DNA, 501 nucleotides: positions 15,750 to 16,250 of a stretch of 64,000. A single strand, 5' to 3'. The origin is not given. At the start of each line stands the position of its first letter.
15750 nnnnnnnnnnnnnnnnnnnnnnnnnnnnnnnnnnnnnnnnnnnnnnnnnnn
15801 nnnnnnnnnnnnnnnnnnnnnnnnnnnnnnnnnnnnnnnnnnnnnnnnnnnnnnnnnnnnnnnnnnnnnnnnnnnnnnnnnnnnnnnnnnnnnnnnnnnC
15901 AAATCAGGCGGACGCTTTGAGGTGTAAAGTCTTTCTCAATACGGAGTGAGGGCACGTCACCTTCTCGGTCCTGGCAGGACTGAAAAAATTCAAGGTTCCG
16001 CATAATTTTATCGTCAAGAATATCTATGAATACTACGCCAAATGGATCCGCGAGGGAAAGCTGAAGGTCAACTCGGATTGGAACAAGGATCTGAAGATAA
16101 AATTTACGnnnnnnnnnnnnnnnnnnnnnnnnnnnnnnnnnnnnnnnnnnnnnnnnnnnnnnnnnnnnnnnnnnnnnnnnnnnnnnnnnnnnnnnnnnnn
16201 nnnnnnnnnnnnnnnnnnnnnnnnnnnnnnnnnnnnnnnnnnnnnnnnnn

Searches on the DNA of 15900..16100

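Call 43: search_rna_families(source=window, start=15900, end=16100, threshold=evalue, max_evalue=10)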
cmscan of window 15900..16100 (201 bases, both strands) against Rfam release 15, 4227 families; matches with E-value up to 10: 1.
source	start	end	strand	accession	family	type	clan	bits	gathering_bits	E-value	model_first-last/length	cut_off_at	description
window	15900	15965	+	RF01412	BsrG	Gene; sRNA;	-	9.4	55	3.7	194-259/259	5'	BsrG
